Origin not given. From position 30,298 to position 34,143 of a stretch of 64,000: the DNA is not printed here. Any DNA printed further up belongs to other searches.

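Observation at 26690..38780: Glt/Nfs-like envelope-complex gene cluster immediately downstream of mglBA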

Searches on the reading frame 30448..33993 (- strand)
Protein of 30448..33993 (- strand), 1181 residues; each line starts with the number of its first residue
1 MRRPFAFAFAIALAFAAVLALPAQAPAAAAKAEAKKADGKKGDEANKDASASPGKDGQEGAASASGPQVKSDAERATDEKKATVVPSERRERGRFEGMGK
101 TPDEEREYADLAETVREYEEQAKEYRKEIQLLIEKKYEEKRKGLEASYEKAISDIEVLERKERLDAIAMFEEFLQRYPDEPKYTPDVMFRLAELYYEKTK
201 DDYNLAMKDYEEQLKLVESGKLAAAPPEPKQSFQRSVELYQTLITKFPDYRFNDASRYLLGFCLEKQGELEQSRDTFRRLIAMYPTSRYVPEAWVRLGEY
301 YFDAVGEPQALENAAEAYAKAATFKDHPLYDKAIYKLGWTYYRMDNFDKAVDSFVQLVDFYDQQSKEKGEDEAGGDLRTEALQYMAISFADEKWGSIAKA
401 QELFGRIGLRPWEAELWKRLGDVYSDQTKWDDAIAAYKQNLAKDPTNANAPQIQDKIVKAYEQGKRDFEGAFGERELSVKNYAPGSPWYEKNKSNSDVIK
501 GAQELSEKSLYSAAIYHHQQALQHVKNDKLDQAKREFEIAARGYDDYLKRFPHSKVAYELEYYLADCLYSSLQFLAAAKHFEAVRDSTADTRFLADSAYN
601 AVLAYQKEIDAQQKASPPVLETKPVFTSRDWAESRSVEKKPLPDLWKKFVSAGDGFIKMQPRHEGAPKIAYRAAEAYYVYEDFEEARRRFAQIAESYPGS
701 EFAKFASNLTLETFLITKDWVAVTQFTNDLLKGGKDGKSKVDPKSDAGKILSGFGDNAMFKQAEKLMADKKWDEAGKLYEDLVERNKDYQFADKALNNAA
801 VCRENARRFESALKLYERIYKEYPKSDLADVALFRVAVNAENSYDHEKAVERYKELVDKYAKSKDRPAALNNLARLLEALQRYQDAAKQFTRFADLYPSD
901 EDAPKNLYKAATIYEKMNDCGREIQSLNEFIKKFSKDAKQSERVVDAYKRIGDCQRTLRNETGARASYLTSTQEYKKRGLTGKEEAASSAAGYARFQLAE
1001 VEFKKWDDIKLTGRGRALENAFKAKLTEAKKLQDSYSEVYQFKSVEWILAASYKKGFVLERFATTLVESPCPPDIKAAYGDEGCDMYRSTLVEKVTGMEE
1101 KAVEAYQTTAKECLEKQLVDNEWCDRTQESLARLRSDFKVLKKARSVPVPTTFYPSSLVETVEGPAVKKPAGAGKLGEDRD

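Call 10: search_protein_families(library=ncbifam, max_evalue=0.01, proteins=[window:30448-33993:-])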
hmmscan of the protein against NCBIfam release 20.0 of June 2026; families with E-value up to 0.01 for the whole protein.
window:30448-33993:- (1181 aa): 12 families
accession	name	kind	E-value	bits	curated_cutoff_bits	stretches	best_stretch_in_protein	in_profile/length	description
TIGR02795.1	tol_pal_ybgF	equivalog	9.7e-46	155.2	90.1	8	837-940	9-112/119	tol-pal system protein YbgF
TIGR03302.1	OM_YfiO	subfamily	2.8e-20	72.8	81.4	2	755-877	32-162/239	outer membrane protein assembly factor BamD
TIGR03939.1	PGA_TPR_OMP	equivalog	4.9e-10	38.3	366.65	1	772-921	65-205/800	poly-beta-1,6 N-acetyl-D-glucosamine export porin PgaA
NF008068.0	PRK10803.1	equivalog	8.3e-09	35.8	383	2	146-202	144-197/263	cell division protein CpoB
NF040959.1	MamA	equivalog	1e-07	31.7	200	0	313-361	123-169/204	magnetosome protein MamA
TIGR02552.1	LcrH_SycD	equivalog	2.3e-07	30.6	104.8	0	872-938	57-120/136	SycD/LcrH family type III secretion system chaperone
NF033920.0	C39_PA2778_fam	equivalog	7.5e-06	25.5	150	1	789-892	152-249/255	PA2778 family cysteine peptidase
NF047371.1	FlcA_CTERM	equivalog_domain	1.1e-05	24.1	300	2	765-977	198-424/646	periplasmic flagellar collar protein FlcA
NF007692.0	PRK10370.1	equivalog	0.00037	20.1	306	1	398-448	65-115/206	heme lyase NrfEFG subunit NrfG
NF052312.1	T9SS_PorW_SprE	equivalog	0.00088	18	250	0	771-863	561-651/716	type IX secretion system periplasmic lipoprotein PorW/SprE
TIGR02521.1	type_IV_pilW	equivalog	0.0033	17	154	1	766-862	109-204/234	type IV pilus biogenesis/stability protein PilW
NF033762.1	social_mot_Tgl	equivalog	0.0072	15.7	225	0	407-442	93-128/252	social motility TPR repeat lipoprotein Tgl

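Call 20: find_homologous_proteins(query=window:30448-33993:-, max_evalue=0.00001)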
Query window:30448-33993:- (1181 aa): 633 proteins with E <= 0.00001 among 8000 candidates; the best 120 are listed.
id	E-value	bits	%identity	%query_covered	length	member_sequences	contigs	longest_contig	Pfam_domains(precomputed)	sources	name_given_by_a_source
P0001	0.0e+0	2375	93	95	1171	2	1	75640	PF14559.13,PF13431.13,PF13525.13,PF00515.35,PF13424.13,PF13176.13,PF13432.13,PF13428.13,PF07719.24,PF13174.13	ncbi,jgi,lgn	ncbi:MAG TPA: tetratricopeptide repeat protein [Myxococcales bacterium]|jgi:TolA-binding protein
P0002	0.0e+0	2113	83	96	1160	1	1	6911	PF14559.13,PF13371.13,PF00515.35,PF13424.13,PF13176.13,PF13432.13,PF13428.13,PF07719.24,PF13174.13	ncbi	-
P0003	0.0e+0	1886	76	93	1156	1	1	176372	PF13431.13,PF13525.13,PF13176.13,PF13428.13,PF14559.13,PF19867.6,PF13371.13,PF00515.35,PF13424.13,PF13432.13,PF13181.13,PF07719.24,PF13174.13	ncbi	-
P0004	0.0e+0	1830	73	93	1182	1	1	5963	PF14559.13,PF19867.6,PF00515.35,PF13424.13,PF13176.13,PF13432.13,PF13428.13,PF07719.24,PF13174.13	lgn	-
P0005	0.0e+0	1819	73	93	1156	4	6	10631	PF14559.13,PF19867.6,PF00515.35,PF13424.13,PF13176.13,PF13432.13,PF13428.13,PF07719.24,PF13174.13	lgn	-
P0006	0.0e+0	1795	72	93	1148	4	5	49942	PF14559.13,PF00515.35,PF13424.13,PF13176.13,PF13432.13,PF13428.13,PF13181.13,PF07719.24,PF13174.13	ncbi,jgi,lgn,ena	jgi:TolA-binding protein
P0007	0.0e+0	1785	90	74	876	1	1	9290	PF14559.13,PF00515.35,PF13424.13,PF13176.13,PF13432.13,PF13428.13,PF07719.24,PF13174.13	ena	-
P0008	0.0e+0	1783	70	95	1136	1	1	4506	PF14559.13,PF13525.13,PF00515.35,PF13424.13,PF13176.13,PF13432.13,PF13428.13,PF07719.24,PF13174.13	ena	-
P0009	0.0e+0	1776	72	93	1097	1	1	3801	PF14559.13,PF13525.13,PF19867.6,PF13371.13,PF00515.35,PF13424.13,PF13176.13,PF13432.13,PF13428.13,PF07719.24,PF13174.13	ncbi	ncbi:MAG: tetratricopeptide repeat protein, partial [Myxococcales bacterium]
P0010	0.0e+0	1734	69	92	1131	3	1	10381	PF14559.13,PF13431.13,PF19867.6,PF00515.35,PF13424.13,PF13432.13,PF13428.13,PF07719.24,PF13174.13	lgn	-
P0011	0.0e+0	1673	85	73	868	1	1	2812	PF14559.13,PF13371.13,PF00515.35,PF13424.13,PF13176.13,PF13432.13,PF13428.13,PF07719.24,PF13174.13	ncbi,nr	ncbi:MAG: tetratricopeptide repeat protein, partial [Deltaproteobacteria bacterium]|nr:tetratricopep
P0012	0.0e+0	1536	72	79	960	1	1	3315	PF14559.13,PF13431.13,PF00515.35,PF13424.13,PF13176.13,PF13432.13,PF13428.13,PF07719.24,PF13174.13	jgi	jgi:TolA-binding protein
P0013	0.0e+0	1460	59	93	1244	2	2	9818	PF14559.13,PF13424.13,PF13432.13,PF13428.13,PF07719.24,PF13174.13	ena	-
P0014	0.0e+0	1425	57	95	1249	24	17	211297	PF14559.13,PF00515.35,PF13424.13,PF13432.13,PF13428.13,PF07719.24,PF13174.13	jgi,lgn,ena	-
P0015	0.0e+0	1420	58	91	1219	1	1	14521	PF14559.13,PF00515.35,PF13424.13,PF13432.13,PF13428.13,PF07719.24,PF13174.13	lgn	-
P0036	0.0e+0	1181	52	93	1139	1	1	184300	PF14559.13,PF13525.13,PF00515.35,PF13424.13,PF13432.13,PF13428.13,PF13181.13,PF07719.24,PF13174.13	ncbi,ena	-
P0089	0.0e+0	1153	52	90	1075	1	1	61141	PF14559.13,PF13525.13,PF00515.35,PF13424.13,PF13432.13,PF13428.13,PF13181.13,PF07719.24,PF13174.13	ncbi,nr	ncbi:MAG: tetratricopeptide repeat protein [Myxococcales bacterium]|nr:tetratricopeptide repeat prot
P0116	0.0e+0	1139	49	98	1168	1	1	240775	PF14559.13,PF13525.13,PF00515.35,PF13424.13,PF13432.13,PF13428.13,PF07719.24,PF13174.13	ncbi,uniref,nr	ncbi:tetratricopeptide repeat protein [Hyalangium versicolor]|uniref:tetratricopeptide repeat protei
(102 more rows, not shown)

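Call 21: find_encoding_contigs(protein=P0116, flank=10000, max_places=2)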
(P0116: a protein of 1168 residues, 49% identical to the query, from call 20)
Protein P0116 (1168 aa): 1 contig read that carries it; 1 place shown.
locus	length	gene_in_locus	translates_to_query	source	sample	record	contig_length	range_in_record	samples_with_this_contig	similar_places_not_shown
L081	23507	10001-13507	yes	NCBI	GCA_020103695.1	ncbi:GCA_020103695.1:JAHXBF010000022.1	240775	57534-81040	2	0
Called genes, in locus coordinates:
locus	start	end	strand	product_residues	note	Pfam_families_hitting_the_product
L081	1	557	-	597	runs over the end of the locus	PF00069:Pkinase, PF07714:PK_Tyr_Ser-Thr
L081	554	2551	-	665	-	PF04773:FecR (faint)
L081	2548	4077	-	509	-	PF08308:PEGA (faint), PF13620:CarboxypepD_reg, PF17802:SpaA (faint), PF20608:Phage_tube_C (faint), PF13620:CarboxypepD_reg, PF13715:CarbopepD_reg_2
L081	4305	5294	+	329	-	-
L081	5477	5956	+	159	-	PF03259:Robl_LC7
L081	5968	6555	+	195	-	PF00025:Arf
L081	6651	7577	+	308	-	-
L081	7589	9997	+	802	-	PF00515:TPR_1 (faint), PF07719:TPR_2 (faint), PF12895:ANAPC3 (faint), PF13174:TPR_6 (faint), PF13424:TPR_12 (faint), PF14559:TPR_19 (faint), PF13181:TPR_8 (faint), PF13432:TPR_16, +1 more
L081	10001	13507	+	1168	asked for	PF13424:TPR_12 (faint), PF13525:YfiO (faint), PF00515:TPR_1 (faint), PF07719:TPR_2 (faint), PF13428:TPR_14 (faint), PF14559:TPR_19 (faint), PF13174:TPR_6 (weak), PF13432:TPR_16 (weak)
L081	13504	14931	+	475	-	-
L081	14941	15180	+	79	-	-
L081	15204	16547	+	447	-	-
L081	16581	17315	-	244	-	-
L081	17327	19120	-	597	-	-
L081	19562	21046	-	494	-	PF00027:cNMP_binding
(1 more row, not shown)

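Call 26: find_homologous_proteins(query=P0116, max_evalue=1e-10)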
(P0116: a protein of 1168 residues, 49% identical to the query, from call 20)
Query P0116 (1168 aa): 748 proteins with E <= 1e-10 among 8000 candidates; the best 120 are listed.
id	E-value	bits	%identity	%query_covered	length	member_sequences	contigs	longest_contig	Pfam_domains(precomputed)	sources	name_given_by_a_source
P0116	0.0e+0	2588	100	100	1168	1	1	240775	PF14559.13,PF13525.13,PF00515.35,PF13424.13,PF13432.13,PF13428.13,PF07719.24,PF13174.13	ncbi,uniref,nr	ncbi:tetratricopeptide repeat protein [Hyalangium versicolor]|uniref:tetratricopeptide repeat protei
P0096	0.0e+0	2230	87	100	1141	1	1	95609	PF14559.13,PF13525.13,PF00515.35,PF13424.13,PF13432.13,PF13428.13,PF07719.24,PF13174.13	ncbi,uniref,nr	ncbi:tetratricopeptide repeat protein [Hyalangium gracile]|uniref:tetratricopeptide repeat protein n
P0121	0.0e+0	2031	-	-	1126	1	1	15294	PF14559.13,PF13525.13,PF00515.35,PF13424.13,PF13432.13,PF13428.13,PF13181.13,PF07719.24,PF13174.13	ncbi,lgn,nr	ncbi:MAG: tetratricopeptide repeat protein [Myxococcaceae bacterium]|nr:tetratricopeptide repeat pro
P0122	0.0e+0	2016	80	100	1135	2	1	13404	PF14559.13,PF13525.13,PF00515.35,PF13424.13,PF13432.13,PF13428.13,PF13181.13,PF07719.24,PF13174.13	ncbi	-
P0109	0.0e+0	2015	81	94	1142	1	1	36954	PF14559.13,PF00515.35,PF13424.13,PF13432.13,PF13428.13,PF13181.13,PF07719.24,PF13174.13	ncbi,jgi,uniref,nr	ncbi:tetratricopeptide repeat protein [Hyalangium sp.]|uniref:tetratricopeptide repeat protein n=1 T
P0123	0.0e+0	2012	82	93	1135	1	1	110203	PF14559.13,PF13525.13,PF00515.35,PF13424.13,PF13432.13,PF13428.13,PF13181.13,PF07719.24,PF13174.13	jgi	jgi:TolA-binding protein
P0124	0.0e+0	1994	81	93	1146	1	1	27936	PF14559.13,PF13525.13,PF00515.35,PF13424.13,PF13176.13,PF13432.13,PF13428.13,PF13181.13,PF07719.24,PF13174.13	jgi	jgi:TolA-binding protein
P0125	0.0e+0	1988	81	93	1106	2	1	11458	PF14559.13,PF13431.13,PF13525.13,PF00515.35,PF13424.13,PF13432.13,PF13428.13,PF13181.13,PF07719.24,PF13174.13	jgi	jgi:cellulose synthase operon protein C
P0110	0.0e+0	1986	-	-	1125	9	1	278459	PF14559.13,PF13431.13,PF13414.13,PF00515.35,PF13424.13,PF13176.13,PF13432.13,PF13428.13,PF13181.13,PF07719.24,PF13174.13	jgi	jgi:tetratricopeptide (TPR) repeat protein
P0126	0.0e+0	1972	81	93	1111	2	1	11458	PF14559.13,PF13525.13,PF00515.35,PF13424.13,PF13432.13,PF13428.13,PF13181.13,PF07719.24,PF13174.13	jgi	jgi:TolA-binding protein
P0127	0.0e+0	1968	82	92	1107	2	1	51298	PF13525.13,PF13176.13,PF13428.13,PF14559.13,PF24575.2,PF00515.35,PF13424.13,PF14938.13,PF13432.13,PF13181.13,PF07719.24,PF13174.13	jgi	jgi:TolA-binding protein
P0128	0.0e+0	1968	81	93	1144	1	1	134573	PF14559.13,PF13525.13,PF00515.35,PF13424.13,PF14938.13,PF13432.13,PF13428.13,PF13181.13,PF07719.24,PF13174.13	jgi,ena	-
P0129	0.0e+0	1964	80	94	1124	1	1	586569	PF14559.13,PF13525.13,PF00515.35,PF13424.13,PF13432.13,PF13428.13,PF13181.13,PF07719.24,PF13174.13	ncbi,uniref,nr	ncbi:tetratricopeptide repeat protein [Hyalangium rubrum]|uniref:Tetratricopeptide repeat protein n=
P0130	0.0e+0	1948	80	93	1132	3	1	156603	PF14559.13,PF13525.13,PF00515.35,PF13424.13,PF13176.13,PF13432.13,PF13428.13,PF13181.13,PF07719.24,PF13174.13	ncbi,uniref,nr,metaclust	ncbi:tetratricopeptide repeat protein [Hyalangium minutum]|uniref:TPR domain protein, putative compo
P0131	0.0e+0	1940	79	93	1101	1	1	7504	PF14559.13,PF13431.13,PF13525.13,PF00515.35,PF13424.13,PF13176.13,PF13432.13,PF13428.13,PF13181.13,PF07719.24,PF13174.13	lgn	-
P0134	0.0e+0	1882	78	93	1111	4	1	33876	PF14559.13,PF13525.13,PF00515.35,PF13424.13,PF13432.13,PF13428.13,PF07719.24,PF13174.13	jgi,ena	-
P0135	0.0e+0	1874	77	93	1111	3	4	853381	PF14559.13,PF13525.13,PF00515.35,PF13424.13,PF13432.13,PF13428.13,PF07719.24,PF13174.13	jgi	jgi:tetratricopeptide (TPR) repeat protein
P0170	0.0e+0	1680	69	95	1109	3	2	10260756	PF14559.13,PF13525.13,PF00515.35,PF13424.13,PF13432.13,PF13428.13,PF07719.24,PF13174.13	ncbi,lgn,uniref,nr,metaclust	ncbi:tetratricopeptide repeat protein [Stigmatella aurantiaca]|uniref:Tetratricopeptide repeat prote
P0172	0.0e+0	1670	69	92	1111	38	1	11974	PF14559.13,PF13525.13,PF00515.35,PF13424.13,PF13432.13,PF13428.13,PF13181.13,PF07719.24,PF13174.13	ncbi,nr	ncbi:tetratricopeptide repeat protein [Myxococcus sp. AM001]|nr:tetratricopeptide repeat protein [My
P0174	0.0e+0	1668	69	92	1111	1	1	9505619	PF14559.13,PF13525.13,PF00515.35,PF13424.13,PF13176.13,PF13432.13,PF13428.13,PF13181.13,PF07719.24,PF13174.13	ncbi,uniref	ncbi:tetratricopeptide repeat protein [Myxococcus sp. Y35]|uniref:tetratricopeptide repeat protein n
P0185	0.0e+0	1645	68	93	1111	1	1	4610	PF14559.13,PF13525.13,PF00515.35,PF13424.13,PF13176.13,PF13432.13,PF13428.13,PF13181.13,PF07719.24,PF13174.13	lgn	-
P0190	0.0e+0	1627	66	94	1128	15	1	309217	PF14559.13,PF13525.13,PF00515.35,PF13424.13,PF13432.13,PF13428.13,PF13181.13,PF07719.24,PF13174.13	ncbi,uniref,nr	ncbi:tetratricopeptide repeat protein [Myxococcus sp. AS-1-15]|uniref:tetratricopeptide repeat prote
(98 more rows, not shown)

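Call 27: list_cluster_members(proteins=[P0172, P0190])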
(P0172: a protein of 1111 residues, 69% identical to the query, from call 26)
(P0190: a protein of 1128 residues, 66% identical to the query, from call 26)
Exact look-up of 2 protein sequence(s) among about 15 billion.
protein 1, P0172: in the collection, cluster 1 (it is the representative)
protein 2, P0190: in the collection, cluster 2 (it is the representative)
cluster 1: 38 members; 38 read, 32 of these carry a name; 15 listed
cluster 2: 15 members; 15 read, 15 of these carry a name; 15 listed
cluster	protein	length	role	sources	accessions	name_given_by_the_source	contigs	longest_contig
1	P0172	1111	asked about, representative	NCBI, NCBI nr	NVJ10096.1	tetratricopeptide repeat protein [Myxococcus sp. AM001]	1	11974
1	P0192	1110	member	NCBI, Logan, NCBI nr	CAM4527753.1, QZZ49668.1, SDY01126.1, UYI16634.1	tetratricopeptide repeat protein [Myxococcus xanthus]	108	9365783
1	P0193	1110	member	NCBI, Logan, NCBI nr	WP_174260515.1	tetratricopeptide repeat protein [Myxococcus xanthus]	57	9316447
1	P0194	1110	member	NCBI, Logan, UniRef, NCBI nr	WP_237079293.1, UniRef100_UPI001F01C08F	tetratricopeptide repeat protein [Myxococcus xanthus] | tetratricopeptide repeat protein n=1 Tax=Myxococcus xanthus TaxID=34 RepID=UPI001F01C08F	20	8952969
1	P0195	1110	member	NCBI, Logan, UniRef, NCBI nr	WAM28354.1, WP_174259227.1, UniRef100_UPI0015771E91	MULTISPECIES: tetratricopeptide repeat protein [Myxococcus] | tetratricopeptide repeat protein n=1 Tax=Myxococcus TaxID=32 RepID=UPI0015771E91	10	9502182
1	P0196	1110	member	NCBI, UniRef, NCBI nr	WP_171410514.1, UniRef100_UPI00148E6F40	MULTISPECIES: tetratricopeptide repeat protein [Myxococcus] | tetratricopeptide repeat protein n=2 Tax=Myxococcaceae TaxID=31 RepID=UPI00148E6F40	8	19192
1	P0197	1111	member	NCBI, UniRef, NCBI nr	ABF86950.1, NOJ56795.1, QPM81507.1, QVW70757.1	tetratricopeptide repeat protein [Myxococcus xanthus DK 1622] | Tetratricopeptide repeat protein n=2 Tax=Myxococcus xanthus TaxID=34 RepID=Q1DB07_MYXXD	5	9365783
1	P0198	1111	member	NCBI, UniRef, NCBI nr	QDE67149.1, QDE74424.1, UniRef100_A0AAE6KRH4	hypothetical protein BHS09_09140 [Myxococcus xanthus] | Tetratricopeptide repeat protein n=2 Tax=Myxococcus xanthus TaxID=34 ...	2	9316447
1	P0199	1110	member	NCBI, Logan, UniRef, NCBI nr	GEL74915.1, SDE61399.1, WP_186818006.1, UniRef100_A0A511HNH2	tetratricopeptide repeat protein [Myxococcus virescens] | Tetratricopeptide repeat-containing protein n=1 Tax=Myxococcus virescens TaxID=83456 ...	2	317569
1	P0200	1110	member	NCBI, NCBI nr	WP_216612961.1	tetratricopeptide repeat protein [Myxococcus xanthus]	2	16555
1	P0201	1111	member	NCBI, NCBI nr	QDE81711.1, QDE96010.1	hypothetical protein BHS07_09165 [Myxococcus xanthus]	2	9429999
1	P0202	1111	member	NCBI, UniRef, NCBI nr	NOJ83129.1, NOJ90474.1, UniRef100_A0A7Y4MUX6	tetratricopeptide repeat protein [Myxococcus xanthus] | Tetratricopeptide repeat protein n=2 Tax=Myxococcus xanthus TaxID=34 ...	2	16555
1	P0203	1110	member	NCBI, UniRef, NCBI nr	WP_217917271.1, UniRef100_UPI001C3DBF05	tetratricopeptide repeat protein [Myxococcus sp. AM009] | tetratricopeptide repeat protein n=1 Tax=Myxococcus sp. AM009 TaxID=2745137 ...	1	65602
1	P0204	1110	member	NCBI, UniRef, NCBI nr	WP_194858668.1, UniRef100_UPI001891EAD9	tetratricopeptide repeat protein [Myxococcus sp. AB056] | tetratricopeptide repeat protein n=1 Tax=Myxococcus sp. AB056 TaxID=2562792 ...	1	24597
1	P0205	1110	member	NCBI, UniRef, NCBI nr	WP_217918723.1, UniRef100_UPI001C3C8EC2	tetratricopeptide repeat protein [Myxococcus sp. AM010] | tetratricopeptide repeat protein n=1 Tax=Myxococcus sp. AM010 TaxID=2745138 ...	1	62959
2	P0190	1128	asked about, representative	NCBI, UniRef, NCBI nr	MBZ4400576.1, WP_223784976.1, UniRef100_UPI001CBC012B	tetratricopeptide repeat protein [Myxococcus sp. AS-1-15] | tetratricopeptide repeat protein n=1 Tax=Myxococcus sp. AS-1-15 TaxID=2874600 ...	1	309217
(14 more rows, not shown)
